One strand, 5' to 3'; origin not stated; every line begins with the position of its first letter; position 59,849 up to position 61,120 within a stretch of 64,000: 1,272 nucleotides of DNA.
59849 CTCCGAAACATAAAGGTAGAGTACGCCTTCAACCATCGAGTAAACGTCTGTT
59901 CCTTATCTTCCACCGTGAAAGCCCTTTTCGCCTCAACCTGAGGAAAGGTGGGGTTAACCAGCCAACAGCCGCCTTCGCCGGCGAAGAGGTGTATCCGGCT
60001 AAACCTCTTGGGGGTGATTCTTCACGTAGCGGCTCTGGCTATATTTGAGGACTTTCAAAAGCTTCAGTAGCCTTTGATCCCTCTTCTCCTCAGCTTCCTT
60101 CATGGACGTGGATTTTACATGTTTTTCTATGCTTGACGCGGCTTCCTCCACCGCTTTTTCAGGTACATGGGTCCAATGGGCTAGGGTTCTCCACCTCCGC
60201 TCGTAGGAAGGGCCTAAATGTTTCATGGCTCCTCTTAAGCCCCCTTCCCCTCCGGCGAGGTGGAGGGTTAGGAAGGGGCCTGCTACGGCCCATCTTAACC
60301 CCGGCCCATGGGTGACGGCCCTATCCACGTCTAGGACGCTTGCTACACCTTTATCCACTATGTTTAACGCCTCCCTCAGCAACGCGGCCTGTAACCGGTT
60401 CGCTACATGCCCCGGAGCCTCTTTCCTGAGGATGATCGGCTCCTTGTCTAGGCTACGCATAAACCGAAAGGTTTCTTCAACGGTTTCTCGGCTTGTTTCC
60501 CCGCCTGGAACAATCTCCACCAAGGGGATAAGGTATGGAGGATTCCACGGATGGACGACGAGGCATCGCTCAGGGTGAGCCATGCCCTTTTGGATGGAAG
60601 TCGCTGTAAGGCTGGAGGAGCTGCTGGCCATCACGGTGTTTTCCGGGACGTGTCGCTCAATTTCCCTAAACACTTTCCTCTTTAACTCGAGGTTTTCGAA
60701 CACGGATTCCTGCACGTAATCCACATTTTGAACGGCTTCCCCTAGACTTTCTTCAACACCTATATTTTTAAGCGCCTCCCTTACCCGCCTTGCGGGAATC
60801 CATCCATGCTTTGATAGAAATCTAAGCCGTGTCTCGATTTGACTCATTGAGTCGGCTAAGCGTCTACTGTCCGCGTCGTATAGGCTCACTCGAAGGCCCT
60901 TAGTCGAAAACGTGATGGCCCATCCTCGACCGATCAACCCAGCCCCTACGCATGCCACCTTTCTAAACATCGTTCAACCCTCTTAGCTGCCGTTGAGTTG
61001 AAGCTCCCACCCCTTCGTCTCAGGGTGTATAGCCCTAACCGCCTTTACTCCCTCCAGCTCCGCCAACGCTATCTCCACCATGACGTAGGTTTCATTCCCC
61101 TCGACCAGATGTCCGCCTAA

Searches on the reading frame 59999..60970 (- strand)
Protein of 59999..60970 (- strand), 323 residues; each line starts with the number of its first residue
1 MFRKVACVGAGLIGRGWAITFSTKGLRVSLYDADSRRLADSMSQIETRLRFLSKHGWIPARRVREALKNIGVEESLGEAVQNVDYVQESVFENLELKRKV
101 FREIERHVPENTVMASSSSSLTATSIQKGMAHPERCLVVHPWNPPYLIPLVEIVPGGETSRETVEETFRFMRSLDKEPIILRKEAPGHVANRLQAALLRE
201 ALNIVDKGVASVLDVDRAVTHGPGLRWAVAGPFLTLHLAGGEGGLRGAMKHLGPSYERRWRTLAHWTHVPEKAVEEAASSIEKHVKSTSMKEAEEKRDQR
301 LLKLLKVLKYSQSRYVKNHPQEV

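Call 62: search_protein_families(library=pfam, proteins=[window:59999-60970:-], max_evalue=0.00001)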
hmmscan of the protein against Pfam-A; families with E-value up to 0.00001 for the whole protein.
window:59999-60970:- (323 aa): 2 families
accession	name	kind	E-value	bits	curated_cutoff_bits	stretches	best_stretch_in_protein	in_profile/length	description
PF02737.24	3HCDH_N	-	1.2e-55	188.7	22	1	4-183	1-178/180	3-hydroxyacyl-CoA dehydrogenase, NAD binding domain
PF00725.27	3HCDH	-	3.9e-13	50.2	22.1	1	187-275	1-92/97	3-hydroxyacyl-CoA dehydrogenase, C-terminal domain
